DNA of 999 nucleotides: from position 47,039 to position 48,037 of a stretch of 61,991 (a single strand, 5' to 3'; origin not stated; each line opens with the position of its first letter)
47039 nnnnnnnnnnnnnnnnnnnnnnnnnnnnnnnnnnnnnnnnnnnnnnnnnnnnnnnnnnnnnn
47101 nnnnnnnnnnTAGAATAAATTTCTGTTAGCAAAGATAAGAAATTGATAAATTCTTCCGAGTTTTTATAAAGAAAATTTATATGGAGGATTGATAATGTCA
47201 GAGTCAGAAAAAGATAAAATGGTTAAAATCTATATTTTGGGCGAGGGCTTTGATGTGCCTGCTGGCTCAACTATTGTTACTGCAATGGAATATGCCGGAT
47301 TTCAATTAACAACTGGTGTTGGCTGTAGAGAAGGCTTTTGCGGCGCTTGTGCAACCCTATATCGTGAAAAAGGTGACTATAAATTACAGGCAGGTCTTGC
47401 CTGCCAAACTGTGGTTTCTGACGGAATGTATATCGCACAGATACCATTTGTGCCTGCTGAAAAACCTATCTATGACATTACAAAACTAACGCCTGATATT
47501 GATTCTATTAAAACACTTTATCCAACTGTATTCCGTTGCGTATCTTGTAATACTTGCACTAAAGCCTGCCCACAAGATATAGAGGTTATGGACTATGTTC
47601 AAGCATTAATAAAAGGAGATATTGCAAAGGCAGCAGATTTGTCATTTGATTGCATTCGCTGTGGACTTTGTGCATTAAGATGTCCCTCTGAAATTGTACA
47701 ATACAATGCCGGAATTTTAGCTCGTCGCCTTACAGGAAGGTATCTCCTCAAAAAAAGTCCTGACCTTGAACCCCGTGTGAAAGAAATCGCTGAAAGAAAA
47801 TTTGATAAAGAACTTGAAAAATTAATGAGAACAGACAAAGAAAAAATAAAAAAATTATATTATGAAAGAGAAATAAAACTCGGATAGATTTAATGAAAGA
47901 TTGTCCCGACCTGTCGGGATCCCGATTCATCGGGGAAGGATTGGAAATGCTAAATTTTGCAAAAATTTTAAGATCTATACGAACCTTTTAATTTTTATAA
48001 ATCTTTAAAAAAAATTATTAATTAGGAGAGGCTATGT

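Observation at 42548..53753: Hdr - fumarate reductase - Mvh hydrogenase gene set: candidate cytoplasmic H2/fumarate/ferredoxin bifurcating (or confurcating) complex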

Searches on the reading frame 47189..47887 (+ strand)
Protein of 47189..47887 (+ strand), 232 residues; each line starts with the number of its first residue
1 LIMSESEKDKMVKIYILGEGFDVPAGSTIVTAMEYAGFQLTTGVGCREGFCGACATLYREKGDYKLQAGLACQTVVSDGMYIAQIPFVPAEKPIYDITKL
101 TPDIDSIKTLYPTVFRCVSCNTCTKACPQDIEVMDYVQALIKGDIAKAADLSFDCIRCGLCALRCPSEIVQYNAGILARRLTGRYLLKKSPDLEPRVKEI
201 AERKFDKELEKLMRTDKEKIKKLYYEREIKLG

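Call 4: search_protein_families(library=pfam, proteins=[window:47189-47887:+], max_evalue=0.001)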
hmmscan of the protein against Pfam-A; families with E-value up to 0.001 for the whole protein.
window:47189-47887:+ (232 aa): 9 families
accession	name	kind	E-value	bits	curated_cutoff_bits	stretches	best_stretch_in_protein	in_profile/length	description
PF13187.11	Fer4_9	-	1.4e-10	41.5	27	1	116-168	1-50/52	4Fe-4S dicluster domain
PF13183.11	Fer4_8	-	3.5e-09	37.5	27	0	51-131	8-68/68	4Fe-4S dicluster domain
PF13237.11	Fer4_10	-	7.5e-09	35.8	25.5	1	116-166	8-53/53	4Fe-4S dicluster domain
PF13534.11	Fer4_17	-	1.2e-07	32.6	22.2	0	147-169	38-60/61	4Fe-4S dicluster domain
PF12838.12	Fer4_7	-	1.5e-07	32.2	27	1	116-168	1-51/52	4Fe-4S dicluster domain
PF00037.32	Fer4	-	2e-06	27.8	21.1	0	154-169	7-22/24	4Fe-4S binding domain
PF00111.32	Fer2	-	4.6e-06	26.9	21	1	20-76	9-76/77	2Fe-2S iron-sulfur cluster binding domain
PF13484.11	Fer4_16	-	0.00014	23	30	0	155-200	2-47/66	4Fe-4S double cluster binding domain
PF14691.11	Fer4_20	-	0.00028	21.1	25.8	1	116-168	23-78/113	Dihydroprymidine dehydrogenase domain II, 4Fe-4S cluster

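Call 8: search_protein_families(library=ncbifam, proteins=[window:47189-47887:+], max_evalue=0.00001)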
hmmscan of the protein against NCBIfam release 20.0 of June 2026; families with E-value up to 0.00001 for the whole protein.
window:47189-47887:+ (232 aa): 12 families
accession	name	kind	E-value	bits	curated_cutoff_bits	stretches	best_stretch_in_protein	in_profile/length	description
NF003454.1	PRK05035.1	equivalog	2.1e-09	36.4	345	1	113-173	365-428/556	electron transport complex subunit RsxC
TIGR00314.1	cdhA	equivalog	2.6e-09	35.5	781.3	1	105-169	389-453/784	CO dehydrogenase/acetyl-CoA synthase complex subunit alpha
NF004898.0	PRK06259.1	equivalog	1e-08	34.3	385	0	25-104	27-105/488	fumarate reductase (CoM/CoB) subunit TfrB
TIGR01945.1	rnfC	subfamily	1.4e-08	33.8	245.95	1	115-170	363-419/435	RnfABCDGE type electron transport complex subunit C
NF040864.1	HgcB_ferredoxin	equivalog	2.9e-08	33.4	99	1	105-176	4-67/93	mercury methylation ferredoxin HgcB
TIGR00384.1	dhsB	subfamily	4.7e-08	32.7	88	0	113-139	194-220/222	succinate dehydrogenase and fumarate reductase iron-sulfur protein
NF040763.1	FeFe_hydrog_A6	exception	8.7e-08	31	765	0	108-170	138-205/571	NADH-dependent [FeFe] hydrogenase, group A6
NF004616.0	PRK05950.1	subfamily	1e-07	31.4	228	0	113-140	202-229/238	succinate dehydrogenase iron-sulfur subunit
NF004540.0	PRK05888.2-1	equivalog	2.3e-07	30.5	215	1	104-170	35-103/139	NADH-quinone oxidoreductase subunit NuoI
TIGR01971.1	NuoI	subfamily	4.2e-07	29.6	113.05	1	114-171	41-99/121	NADH-quinone oxidoreductase, chain I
NF042909.1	FMH_DH_FwdF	exception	4.5e-07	29.3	375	1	116-172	16-74/336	tungsten-dependent formylmethanofuran dehydrogenase subunit FwdF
NF004536.0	PRK05888.1-1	equivalog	5.1e-06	25.9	212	0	116-173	59-117/180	NADH-quinone oxidoreductase subunit NuoI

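Call 48: search_solved_structures(query=window:47189-47887:+, max_evalue=0.001, show_alignments=1)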
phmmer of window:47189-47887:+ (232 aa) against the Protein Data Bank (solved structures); distinct sequences matched with E-value up to 0.001: 79 (the best 60 are shown).
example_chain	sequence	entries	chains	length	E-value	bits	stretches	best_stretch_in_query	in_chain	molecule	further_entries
9sfi_T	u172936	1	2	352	9.3e-11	44.8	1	116-172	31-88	4Fe-4S ferredoxin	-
7bkb_K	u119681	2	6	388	9.4e-09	38.2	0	116-173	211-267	Formylmethanofuran dehydrogenase, subunit F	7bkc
9c0q_A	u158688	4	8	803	4.1e-06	29.6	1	107-169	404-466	Acetyl-CoA decarbonylase/synthase complex subunit alpha 2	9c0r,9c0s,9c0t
8zo9_c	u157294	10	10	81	1e-05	28.3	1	116-172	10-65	Photosystem I iron-sulfur center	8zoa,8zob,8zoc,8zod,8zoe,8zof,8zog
9ygv_C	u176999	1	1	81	1.3e-05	27.9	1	116-177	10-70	Photosystem I iron-sulfur center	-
7yca_C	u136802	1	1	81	1.7e-05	27.6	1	116-172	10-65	Photosystem I iron-sulfur center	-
9m4f_C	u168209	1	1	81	1.7e-05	27.6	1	116-172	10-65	PsaC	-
9sw6_G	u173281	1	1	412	2.1e-05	27.2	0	111-171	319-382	Polyferredoxin protein MvhB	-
7s3d_C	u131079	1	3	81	2.7e-05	26.9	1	116-173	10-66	PsaC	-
9l0a_C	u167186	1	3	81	2.7e-05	26.9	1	116-173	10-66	Photosystem I iron-sulfur center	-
7coy_aC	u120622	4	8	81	2.7e-05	26.9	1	116-173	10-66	Photosystem I iron-sulfur center | Photosystem I protein PsaC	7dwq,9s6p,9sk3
6l4u_C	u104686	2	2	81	2.7e-05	26.9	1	116-173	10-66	Photosystem I iron-sulfur center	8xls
10eg_C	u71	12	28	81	2.7e-05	26.9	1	116-173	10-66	Photosystem I iron-sulfur center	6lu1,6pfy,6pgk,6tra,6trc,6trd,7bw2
6pnj_C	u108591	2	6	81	2.7e-05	26.9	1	116-173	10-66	Photosystem I iron-sulfur center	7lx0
5zgb_C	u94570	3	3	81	2.8e-05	26.8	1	116-172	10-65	PsaC | Photosystem I iron-sulfur center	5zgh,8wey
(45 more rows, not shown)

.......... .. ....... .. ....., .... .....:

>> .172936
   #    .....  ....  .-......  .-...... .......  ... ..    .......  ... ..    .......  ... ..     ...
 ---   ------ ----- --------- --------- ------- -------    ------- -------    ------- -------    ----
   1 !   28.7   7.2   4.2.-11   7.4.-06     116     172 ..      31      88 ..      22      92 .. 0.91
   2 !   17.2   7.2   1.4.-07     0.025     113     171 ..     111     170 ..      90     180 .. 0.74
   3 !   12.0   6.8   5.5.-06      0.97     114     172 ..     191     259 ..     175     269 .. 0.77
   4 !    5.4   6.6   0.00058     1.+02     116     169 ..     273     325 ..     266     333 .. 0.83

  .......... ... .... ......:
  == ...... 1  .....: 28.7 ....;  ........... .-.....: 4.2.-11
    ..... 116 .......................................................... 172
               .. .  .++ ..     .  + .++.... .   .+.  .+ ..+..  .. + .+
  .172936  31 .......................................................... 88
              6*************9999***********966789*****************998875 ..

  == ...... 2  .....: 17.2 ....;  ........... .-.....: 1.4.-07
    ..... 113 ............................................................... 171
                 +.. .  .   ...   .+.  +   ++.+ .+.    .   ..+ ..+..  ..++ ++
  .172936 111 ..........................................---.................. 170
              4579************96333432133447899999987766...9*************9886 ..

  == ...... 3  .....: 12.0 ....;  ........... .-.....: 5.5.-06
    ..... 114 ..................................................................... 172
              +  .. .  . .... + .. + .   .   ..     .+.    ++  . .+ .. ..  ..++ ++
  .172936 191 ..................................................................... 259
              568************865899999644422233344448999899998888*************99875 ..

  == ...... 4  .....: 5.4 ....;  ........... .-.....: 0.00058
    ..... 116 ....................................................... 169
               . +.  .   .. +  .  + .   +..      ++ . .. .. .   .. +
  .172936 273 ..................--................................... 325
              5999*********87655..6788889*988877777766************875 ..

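Call 67: search_protein_representatives(protein=window:47189-47887:+)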
Query: 232 residues. Proteins with E-value up to 0.001 (for the whole library): 597; up to 1e-10: 330; up to 1e-30: 81. The best 150 are listed.
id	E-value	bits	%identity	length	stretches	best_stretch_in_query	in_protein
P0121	3.6e-79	281.7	54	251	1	7-230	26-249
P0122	1.1e-67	244.1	50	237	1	11-230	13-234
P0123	1.8e-67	243.4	50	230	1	10-229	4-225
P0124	2.9e-64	232.9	43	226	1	9-229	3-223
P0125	3.3e-61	222.9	61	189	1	6-157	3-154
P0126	7.6e-58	211.9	45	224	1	9-230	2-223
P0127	1.3e-57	211.1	50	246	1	5-188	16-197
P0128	3.5e-57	209.7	42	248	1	11-226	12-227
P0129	6.9e-56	205.5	43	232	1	10-230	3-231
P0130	8.4e-54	198.7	54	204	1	9-161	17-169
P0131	8.7e-54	198.6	47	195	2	9-105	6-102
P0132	1.4e-53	198.0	59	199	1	5-146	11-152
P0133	1.8e-52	194.4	50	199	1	10-176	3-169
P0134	1.1e-51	191.7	55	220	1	9-160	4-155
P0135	1.1e-50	188.4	52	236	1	10-174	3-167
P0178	4.7e-36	140.6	36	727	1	10-221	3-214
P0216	2.6e-29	118.6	32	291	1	12-228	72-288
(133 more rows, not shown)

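Call 68: search_protein_families(library=pfam, proteins=[P0178, P0216, P0121], max_evalue=0.00001)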
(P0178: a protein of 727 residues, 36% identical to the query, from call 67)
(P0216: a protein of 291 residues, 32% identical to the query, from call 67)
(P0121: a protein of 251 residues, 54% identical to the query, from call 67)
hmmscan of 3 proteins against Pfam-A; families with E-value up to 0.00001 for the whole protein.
P0178 (727 aa): 5 families
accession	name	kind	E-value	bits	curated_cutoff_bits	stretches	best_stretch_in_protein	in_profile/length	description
PF00890.30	FAD_binding_2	-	6.8e-69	233.5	20.4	1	293-674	1-414/414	FAD binding domain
PF01266.30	DAO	-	8e-14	52.3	27.9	1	293-402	1-96/353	FAD dependent oxidoreductase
PF07992.20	Pyr_redox_2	-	2.5e-12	47.2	26.1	1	293-488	2-119/291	Pyridine nucleotide-disulphide oxidoreductase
PF03486.20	HI0933_like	-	1.3e-09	38.4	50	1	293-658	2-218/244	HI0933-like protein Rossmann domain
PF13187.11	Fer4_9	-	7.2e-06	26.4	27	1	109-161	1-50/52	4Fe-4S dicluster domain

P0216 (291 aa): 3 families
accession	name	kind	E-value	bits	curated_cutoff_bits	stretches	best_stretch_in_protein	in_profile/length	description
PF12838.12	Fer4_7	-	6.6e-08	33.3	27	1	176-229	1-52/52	4Fe-4S dicluster domain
PF13237.11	Fer4_10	-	7.3e-07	29.5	25.5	0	175-226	7-53/53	4Fe-4S dicluster domain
PF13187.11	Fer4_9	-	1.8e-06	28.3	27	1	176-228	1-50/52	4Fe-4S dicluster domain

P0121 (251 aa): 7 families
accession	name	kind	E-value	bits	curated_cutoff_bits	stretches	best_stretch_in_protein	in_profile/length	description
PF13187.11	Fer4_9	-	1.5e-09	38.2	27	1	135-187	1-50/52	4Fe-4S dicluster domain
PF13534.11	Fer4_17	-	2.4e-08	34.8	22.2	0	169-188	41-60/61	4Fe-4S dicluster domain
PF13510.11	Fer2_4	-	2.6e-08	34.3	22.8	1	31-101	4-77/82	2Fe-2S iron-sulfur cluster binding domain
PF13183.11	Fer4_8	-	5.2e-08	33.7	27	0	167-187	47-67/68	4Fe-4S dicluster domain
PF12838.12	Fer4_7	-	7.8e-08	33.1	27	1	135-186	1-50/52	4Fe-4S dicluster domain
PF13237.11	Fer4_10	-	5.3e-07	29.9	25.5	1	135-185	8-53/53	4Fe-4S dicluster domain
PF00111.32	Fer2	-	6.9e-06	26.4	21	1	37-95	7-76/77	2Fe-2S iron-sulfur cluster binding domain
